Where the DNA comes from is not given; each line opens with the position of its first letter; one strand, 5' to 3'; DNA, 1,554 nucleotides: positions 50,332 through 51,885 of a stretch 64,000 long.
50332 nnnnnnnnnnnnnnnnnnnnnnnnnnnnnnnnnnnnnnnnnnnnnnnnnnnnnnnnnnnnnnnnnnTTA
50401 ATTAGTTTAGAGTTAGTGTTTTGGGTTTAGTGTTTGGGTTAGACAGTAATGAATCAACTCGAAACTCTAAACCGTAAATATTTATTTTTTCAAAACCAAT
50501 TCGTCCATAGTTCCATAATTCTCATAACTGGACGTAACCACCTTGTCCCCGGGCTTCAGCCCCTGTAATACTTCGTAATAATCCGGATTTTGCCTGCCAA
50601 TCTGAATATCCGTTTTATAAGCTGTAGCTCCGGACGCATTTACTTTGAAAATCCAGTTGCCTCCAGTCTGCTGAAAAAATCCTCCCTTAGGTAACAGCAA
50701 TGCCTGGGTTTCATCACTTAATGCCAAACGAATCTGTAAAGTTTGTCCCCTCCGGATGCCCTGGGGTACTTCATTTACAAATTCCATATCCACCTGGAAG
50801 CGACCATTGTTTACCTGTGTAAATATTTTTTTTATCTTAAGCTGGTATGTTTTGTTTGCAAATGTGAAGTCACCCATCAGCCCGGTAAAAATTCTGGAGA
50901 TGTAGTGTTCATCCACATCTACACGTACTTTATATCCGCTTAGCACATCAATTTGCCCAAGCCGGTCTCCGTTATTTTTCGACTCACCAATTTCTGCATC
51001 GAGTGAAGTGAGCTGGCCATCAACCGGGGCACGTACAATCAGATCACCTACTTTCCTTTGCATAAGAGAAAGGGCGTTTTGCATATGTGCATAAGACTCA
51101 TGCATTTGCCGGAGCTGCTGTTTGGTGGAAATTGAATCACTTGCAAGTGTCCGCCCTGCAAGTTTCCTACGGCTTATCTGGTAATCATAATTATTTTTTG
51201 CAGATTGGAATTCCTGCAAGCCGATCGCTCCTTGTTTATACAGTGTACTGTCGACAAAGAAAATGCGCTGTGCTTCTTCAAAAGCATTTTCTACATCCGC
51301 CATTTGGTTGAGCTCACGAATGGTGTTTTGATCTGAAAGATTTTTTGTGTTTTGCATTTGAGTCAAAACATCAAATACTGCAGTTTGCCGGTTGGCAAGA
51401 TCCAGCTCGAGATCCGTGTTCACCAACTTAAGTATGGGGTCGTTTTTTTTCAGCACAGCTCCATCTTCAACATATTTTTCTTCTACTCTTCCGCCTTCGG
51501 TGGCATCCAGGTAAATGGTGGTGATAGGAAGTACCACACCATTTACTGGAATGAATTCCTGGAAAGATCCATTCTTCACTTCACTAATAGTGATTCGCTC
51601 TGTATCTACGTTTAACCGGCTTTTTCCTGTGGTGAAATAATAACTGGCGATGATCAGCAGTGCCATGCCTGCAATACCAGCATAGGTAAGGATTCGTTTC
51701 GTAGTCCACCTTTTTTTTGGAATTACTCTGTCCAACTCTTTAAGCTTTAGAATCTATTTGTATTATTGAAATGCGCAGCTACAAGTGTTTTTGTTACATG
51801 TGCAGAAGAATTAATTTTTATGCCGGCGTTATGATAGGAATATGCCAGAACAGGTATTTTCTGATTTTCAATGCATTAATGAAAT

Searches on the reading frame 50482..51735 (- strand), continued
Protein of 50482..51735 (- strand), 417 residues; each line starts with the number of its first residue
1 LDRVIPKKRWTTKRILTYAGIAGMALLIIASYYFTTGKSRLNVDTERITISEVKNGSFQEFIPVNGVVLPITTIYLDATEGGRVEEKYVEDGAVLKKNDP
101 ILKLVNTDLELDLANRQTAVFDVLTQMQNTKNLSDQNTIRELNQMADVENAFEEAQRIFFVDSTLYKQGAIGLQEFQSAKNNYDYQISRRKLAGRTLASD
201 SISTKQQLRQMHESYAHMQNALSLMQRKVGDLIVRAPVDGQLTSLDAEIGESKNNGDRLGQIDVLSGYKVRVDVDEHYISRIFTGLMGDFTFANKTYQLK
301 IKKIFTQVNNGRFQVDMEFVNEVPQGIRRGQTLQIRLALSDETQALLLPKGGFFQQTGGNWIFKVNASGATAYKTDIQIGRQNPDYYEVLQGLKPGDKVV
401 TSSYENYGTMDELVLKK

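Call 35: find_encoding_contigs(protein=P0166, flank=6000, max_places=4)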
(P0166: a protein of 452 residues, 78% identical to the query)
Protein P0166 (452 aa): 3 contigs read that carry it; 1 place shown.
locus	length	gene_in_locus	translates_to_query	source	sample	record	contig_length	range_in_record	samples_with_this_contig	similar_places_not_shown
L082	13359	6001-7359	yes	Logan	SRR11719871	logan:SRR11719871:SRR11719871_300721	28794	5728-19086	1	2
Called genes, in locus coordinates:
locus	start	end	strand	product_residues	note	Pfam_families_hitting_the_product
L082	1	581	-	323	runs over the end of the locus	PF02588:YitT_membrane, PF10035:DUF2179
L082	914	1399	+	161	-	PF08534:Redoxin (weak), PF00085:Thioredoxin (weak), PF00578:AhpC-TSA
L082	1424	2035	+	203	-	PF00578:AhpC-TSA, PF08534:Redoxin, PF13905:Thioredoxin_8 (weak)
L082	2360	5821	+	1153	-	PF11617:Cu-binding_MopE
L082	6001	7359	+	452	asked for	PF00072:Response_reg, PF00158:Sigma54_activat, PF14532:Sigma54_activ_2, PF07724:AAA_2 (weak), PF00004:AAA, PF07728:AAA_5 (weak), PF25601:AAA_lid_14, PF02954:HTH_8, +1 more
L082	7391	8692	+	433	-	PF02518:HATPase_c, PF14501:HATPase_c_5 (weak)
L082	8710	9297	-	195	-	-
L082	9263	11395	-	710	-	PF00009:GTP_EFTU, PF01926:MMR_HSR1 (faint), PF22042:EF-G_D2 (weak), PF14492:EFG_III, PF03764:EFG_IV, PF00679:EFG_C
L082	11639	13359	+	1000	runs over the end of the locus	PF00989:PAS, PF13426:PAS_9, PF00989:PAS, PF13426:PAS_9, PF13426:PAS_9, PF08447:PAS_3, PF00512:HisKA, PF02518:HATPase_c, +6 more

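Call 36: list_cluster_members(proteins=[P0001, P0166])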
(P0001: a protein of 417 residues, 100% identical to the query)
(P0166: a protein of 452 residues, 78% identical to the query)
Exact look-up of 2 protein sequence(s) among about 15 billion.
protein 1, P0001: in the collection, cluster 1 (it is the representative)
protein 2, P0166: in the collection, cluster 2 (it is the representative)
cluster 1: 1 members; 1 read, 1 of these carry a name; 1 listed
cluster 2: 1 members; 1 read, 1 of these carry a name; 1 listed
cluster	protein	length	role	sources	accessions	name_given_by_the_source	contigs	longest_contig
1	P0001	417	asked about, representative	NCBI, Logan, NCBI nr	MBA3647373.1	MAG: efflux RND transporter periplasmic adaptor subunit [Chitinophagales bacterium] | efflux RND transporter periplasmic adaptor subunit [Chitinophagales bacterium]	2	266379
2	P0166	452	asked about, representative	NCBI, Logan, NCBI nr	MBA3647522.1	MAG: sigma-54-dependent Fis family transcriptional regulator [Chitinophagales bacterium] | sigma-54-dependent Fis family transcriptional regulator [Chitinophagales bacterium]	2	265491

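Call 56: search_protein_families(library=pfam, max_evalue=0.01, proteins=[L082:7391-8692:+])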
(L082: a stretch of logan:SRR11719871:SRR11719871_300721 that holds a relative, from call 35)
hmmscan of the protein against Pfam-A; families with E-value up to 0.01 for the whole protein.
L082:7391-8692:+ (433 aa): 3 families
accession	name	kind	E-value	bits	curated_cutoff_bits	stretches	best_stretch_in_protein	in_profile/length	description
PF02518.31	HATPase_c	-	3.3e-22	79.5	26.4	1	329-432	2-106/111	Histidine kinase-, DNA gyrase B-, and HSP90-like ATPase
PF14501.12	HATPase_c_5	-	1.6e-06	28.4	22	1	335-424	8-93/102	GHKL domain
PF13426.13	PAS_9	-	0.0049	17.6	27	0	110-200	3-103/103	PAS domain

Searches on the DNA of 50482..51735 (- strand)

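Call 59: search_rna_families(sources=[L003, L013, L022, L024, L036, L037, L044], threshold=gathering)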
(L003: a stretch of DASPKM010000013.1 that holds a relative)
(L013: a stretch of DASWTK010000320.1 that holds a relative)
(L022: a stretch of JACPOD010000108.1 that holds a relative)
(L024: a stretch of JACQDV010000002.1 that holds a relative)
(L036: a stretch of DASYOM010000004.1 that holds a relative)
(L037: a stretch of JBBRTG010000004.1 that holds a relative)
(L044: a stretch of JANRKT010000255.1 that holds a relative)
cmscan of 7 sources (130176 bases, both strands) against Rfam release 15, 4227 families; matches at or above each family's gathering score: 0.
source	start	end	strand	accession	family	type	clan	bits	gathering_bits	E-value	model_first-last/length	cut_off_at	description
